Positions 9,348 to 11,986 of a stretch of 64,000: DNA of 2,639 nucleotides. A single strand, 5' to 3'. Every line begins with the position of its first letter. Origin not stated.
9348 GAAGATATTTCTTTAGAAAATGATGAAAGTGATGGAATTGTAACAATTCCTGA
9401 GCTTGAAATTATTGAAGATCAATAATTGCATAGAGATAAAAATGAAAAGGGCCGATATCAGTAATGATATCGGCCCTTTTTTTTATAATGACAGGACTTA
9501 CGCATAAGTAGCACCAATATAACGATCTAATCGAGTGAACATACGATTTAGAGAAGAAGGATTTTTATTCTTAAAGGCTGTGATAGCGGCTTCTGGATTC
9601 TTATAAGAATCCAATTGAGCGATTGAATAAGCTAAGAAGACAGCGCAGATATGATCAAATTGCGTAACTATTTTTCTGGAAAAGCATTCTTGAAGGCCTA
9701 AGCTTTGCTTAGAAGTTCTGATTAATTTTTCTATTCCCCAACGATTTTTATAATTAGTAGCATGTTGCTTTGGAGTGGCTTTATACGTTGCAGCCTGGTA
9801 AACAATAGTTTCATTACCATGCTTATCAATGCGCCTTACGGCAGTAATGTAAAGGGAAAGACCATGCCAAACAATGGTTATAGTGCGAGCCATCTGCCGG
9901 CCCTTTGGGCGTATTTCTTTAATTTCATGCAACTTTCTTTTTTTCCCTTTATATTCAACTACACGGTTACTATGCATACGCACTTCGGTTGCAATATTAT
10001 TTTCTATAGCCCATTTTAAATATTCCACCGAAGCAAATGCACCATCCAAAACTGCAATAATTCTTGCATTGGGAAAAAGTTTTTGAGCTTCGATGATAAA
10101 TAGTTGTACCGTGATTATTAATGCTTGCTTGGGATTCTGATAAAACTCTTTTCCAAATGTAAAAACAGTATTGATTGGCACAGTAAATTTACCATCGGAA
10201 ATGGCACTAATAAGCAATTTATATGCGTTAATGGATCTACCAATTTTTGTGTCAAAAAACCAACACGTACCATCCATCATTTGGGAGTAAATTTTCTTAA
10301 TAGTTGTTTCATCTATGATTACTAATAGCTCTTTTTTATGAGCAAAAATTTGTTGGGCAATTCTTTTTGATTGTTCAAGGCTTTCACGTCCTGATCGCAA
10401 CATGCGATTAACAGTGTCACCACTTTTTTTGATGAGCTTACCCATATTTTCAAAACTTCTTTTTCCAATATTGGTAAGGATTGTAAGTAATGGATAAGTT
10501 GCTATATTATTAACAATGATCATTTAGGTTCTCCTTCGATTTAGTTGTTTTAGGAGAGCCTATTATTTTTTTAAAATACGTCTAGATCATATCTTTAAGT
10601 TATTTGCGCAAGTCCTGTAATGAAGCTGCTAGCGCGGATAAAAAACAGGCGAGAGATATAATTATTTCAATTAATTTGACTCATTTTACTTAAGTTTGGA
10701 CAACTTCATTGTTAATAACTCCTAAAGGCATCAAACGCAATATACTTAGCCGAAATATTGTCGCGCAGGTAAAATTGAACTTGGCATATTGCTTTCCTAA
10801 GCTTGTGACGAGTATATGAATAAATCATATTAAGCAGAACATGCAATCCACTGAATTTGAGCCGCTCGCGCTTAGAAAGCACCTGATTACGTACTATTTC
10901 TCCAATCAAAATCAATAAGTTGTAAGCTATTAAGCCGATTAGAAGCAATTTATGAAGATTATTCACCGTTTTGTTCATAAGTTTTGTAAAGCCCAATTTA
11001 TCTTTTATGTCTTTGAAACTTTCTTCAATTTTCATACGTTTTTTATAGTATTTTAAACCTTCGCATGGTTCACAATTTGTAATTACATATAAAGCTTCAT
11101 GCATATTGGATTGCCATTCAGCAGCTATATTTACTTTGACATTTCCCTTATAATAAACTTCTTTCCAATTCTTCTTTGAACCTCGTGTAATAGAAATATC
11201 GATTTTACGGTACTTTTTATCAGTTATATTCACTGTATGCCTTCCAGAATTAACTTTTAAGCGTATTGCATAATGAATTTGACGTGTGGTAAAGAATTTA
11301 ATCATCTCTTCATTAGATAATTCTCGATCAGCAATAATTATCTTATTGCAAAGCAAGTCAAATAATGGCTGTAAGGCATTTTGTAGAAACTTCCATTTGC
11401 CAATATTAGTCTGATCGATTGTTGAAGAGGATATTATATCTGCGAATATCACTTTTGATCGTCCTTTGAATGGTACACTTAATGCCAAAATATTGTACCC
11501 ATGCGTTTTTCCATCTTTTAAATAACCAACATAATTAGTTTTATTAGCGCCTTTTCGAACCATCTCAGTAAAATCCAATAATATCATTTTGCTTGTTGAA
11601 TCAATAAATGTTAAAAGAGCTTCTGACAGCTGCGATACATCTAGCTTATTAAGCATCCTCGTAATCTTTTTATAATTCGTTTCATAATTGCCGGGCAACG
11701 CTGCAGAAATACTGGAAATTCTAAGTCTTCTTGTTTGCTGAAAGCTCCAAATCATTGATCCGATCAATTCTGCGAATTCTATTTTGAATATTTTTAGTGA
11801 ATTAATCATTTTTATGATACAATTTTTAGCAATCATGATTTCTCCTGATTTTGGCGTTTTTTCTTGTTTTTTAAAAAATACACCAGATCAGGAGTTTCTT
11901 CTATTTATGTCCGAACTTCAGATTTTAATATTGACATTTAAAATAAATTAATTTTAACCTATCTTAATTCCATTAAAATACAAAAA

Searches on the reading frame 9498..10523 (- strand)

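Call 14: search_protein_families(library=pfam, proteins=[window:9498-10523:-], max_evalue=0.001)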
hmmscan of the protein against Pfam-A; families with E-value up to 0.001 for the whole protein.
window:9498-10523:- (341 aa): 3 families
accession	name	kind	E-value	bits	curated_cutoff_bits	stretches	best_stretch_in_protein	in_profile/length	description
PF01609.27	DDE_Tnp_1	-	1.3e-10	41.8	23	1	145-300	75-199/200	Transposase DDE domain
PF04693.18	DDE_Tnp_2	-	7.7e-05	22.5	20.2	1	64-281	83-294/327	Archaeal putative transposase ISC1217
PF13701.12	DDE_Tnp_1_4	-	0.00037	19.3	34.7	1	139-302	202-370/435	Transposase DDE domain group 1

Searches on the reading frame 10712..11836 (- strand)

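Call 14: search_protein_families(library=pfam, proteins=[window:10712-11836:-], max_evalue=0.001)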
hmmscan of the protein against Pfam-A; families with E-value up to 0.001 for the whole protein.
window:10712-11836:- (374 aa): 2 families
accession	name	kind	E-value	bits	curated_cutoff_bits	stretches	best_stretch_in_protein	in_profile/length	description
PF01609.27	DDE_Tnp_1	-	3.9e-13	50.1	23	1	86-307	8-200/200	Transposase DDE domain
PF13701.12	DDE_Tnp_1_4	-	5.4e-08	31.9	34.7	1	166-315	219-377/435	Transposase DDE domain group 1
